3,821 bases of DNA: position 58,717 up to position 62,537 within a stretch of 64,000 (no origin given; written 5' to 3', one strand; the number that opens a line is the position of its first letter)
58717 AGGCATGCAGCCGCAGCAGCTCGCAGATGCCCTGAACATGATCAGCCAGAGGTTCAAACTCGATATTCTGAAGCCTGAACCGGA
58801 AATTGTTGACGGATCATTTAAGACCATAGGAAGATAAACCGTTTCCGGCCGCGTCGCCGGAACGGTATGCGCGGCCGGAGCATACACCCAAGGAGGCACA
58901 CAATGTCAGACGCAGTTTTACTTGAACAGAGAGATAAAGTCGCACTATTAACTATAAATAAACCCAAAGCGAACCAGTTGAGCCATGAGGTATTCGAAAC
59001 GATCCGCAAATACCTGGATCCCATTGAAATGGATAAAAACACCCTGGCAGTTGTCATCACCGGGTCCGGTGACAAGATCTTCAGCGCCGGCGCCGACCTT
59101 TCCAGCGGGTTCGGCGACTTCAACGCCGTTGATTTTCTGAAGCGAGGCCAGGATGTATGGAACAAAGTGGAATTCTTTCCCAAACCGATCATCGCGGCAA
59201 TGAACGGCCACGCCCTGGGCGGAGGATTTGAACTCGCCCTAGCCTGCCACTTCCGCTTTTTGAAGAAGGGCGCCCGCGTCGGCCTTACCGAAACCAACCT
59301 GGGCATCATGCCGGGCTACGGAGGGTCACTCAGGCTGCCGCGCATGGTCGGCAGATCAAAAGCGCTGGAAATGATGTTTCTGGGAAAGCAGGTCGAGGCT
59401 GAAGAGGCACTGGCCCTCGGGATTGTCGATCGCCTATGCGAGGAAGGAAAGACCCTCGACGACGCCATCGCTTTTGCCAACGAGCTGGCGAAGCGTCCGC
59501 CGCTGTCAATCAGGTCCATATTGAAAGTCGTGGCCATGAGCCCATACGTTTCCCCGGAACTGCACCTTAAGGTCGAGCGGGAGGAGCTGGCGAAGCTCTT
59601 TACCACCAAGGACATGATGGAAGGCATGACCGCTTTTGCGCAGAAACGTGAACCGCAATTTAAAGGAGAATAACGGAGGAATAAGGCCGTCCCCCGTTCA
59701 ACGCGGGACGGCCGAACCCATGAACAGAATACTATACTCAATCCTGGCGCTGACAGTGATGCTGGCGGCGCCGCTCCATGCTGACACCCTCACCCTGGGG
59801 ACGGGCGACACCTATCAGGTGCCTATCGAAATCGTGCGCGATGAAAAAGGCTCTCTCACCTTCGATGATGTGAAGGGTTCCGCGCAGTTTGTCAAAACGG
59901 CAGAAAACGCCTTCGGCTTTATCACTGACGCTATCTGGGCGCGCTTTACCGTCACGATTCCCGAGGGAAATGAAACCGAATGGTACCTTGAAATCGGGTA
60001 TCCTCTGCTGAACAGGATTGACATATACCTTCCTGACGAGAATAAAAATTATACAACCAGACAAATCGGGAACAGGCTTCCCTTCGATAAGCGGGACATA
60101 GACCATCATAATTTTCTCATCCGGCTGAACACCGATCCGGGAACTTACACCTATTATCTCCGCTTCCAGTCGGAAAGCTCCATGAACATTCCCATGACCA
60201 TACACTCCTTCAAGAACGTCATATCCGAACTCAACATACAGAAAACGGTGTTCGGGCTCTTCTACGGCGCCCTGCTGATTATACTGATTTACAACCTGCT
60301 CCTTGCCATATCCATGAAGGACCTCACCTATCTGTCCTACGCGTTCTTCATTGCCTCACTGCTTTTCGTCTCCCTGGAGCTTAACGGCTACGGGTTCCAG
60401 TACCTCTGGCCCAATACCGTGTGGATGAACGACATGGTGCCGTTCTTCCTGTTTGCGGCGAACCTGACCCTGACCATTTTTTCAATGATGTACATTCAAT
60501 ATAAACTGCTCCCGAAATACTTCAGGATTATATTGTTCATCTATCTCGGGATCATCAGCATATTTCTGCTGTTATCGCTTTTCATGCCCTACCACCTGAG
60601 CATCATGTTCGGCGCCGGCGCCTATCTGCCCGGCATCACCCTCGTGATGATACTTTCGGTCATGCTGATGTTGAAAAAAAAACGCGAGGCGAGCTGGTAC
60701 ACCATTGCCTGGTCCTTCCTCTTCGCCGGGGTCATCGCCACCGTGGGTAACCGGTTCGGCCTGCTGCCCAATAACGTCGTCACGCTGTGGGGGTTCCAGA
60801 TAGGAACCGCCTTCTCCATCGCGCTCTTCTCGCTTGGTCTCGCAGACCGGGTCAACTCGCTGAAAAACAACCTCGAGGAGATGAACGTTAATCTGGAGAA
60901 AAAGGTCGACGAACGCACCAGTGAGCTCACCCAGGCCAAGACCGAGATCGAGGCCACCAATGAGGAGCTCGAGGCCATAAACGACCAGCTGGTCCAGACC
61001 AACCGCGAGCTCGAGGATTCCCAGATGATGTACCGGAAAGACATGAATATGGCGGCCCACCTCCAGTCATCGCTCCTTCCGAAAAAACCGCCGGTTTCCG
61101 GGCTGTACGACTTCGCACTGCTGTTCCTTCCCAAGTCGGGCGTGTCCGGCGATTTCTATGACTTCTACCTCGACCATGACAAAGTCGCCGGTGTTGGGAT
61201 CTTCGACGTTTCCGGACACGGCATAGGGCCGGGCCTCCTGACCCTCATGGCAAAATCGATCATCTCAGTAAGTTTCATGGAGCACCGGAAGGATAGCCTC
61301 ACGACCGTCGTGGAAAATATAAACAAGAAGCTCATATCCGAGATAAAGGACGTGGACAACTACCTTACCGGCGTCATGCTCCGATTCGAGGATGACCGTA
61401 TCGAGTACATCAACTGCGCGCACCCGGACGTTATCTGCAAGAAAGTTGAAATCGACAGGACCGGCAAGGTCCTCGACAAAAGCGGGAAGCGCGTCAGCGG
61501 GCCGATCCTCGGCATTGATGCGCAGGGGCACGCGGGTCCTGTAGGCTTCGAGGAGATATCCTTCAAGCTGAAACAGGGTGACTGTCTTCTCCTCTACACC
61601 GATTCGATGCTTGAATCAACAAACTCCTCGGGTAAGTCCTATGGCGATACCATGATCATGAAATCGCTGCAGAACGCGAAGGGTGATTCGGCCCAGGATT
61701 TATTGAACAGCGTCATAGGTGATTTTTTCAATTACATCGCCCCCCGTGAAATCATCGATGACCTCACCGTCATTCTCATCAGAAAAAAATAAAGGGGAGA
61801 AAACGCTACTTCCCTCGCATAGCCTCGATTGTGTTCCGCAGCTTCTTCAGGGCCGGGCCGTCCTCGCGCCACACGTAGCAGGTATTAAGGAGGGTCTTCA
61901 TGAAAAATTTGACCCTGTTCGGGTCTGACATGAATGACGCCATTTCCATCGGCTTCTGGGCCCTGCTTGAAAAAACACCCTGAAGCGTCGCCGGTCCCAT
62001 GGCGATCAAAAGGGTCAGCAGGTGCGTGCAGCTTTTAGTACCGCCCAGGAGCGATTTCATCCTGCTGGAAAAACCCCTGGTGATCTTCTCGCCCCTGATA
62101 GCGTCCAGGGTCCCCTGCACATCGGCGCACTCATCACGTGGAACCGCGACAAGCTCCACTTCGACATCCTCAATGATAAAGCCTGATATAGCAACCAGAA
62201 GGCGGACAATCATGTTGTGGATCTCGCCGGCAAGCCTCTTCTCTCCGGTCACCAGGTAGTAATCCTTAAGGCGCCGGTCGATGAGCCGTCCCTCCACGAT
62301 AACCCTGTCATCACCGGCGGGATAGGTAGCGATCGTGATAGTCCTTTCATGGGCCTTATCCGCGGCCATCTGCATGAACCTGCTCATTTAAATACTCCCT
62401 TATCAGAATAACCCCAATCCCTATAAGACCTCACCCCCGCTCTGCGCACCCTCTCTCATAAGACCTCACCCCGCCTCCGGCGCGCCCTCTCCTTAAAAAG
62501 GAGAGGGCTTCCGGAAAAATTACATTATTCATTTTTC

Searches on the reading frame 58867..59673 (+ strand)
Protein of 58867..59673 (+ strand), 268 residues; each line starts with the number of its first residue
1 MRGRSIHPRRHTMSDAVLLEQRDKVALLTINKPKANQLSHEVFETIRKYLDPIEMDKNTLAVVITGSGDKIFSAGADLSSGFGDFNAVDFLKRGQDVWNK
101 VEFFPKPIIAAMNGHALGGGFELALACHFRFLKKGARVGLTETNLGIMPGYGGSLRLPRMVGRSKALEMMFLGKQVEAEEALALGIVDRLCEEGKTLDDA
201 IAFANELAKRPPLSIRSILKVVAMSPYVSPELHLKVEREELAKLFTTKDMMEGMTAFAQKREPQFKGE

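Call 67: search_protein_families(library=pfam, proteins=[window:58867-59673:+], max_evalue=0.001)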
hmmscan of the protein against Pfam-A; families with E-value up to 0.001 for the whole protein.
window:58867-59673:+ (268 aa): 2 families
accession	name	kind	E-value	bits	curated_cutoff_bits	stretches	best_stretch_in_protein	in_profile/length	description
PF00378.25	ECH_1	-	6.4e-58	196.5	27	1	22-267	3-250/251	Enoyl-CoA hydratase/isomerase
PF16113.10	ECH_2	-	1.1e-30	107.8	27.2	1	26-260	2-241/335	Enoyl-CoA hydratase/isomerase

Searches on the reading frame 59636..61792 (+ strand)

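Call 67: search_protein_families(library=pfam, proteins=[window:59636-61792:+], max_evalue=0.001)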
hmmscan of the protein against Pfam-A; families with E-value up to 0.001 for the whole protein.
window:59636-61792:+ (718 aa): 4 families
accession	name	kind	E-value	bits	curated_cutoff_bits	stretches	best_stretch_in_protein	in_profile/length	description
PF07695.17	7TMR-DISM_7TM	-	6.2e-40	137.8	29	1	204-405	3-205/205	7TM diverse intracellular signalling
PF07696.17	7TMR-DISMED2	-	6.3e-35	120.5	22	1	64-190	4-135/136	7TMR-DISM extracellular 2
PF07228.17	SpoIIE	-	2.4e-22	80.2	25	1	518-716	5-190/192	Stage II sporulation protein E (SpoIIE)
PF02321.23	OEP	-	0.00016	22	22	1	382-468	64-146/187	Outer membrane efflux protein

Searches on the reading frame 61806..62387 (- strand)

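Call 67: search_protein_families(library=pfam, proteins=[window:61806-62387:-], max_evalue=0.001)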
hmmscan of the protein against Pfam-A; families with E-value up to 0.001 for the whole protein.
window:61806-62387:- (193 aa): 1 family
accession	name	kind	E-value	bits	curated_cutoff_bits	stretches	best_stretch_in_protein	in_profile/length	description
PF11136.13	DUF2889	-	1e-24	87.5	25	1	13-136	1-123/123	Protein of unknown function (DUF2889)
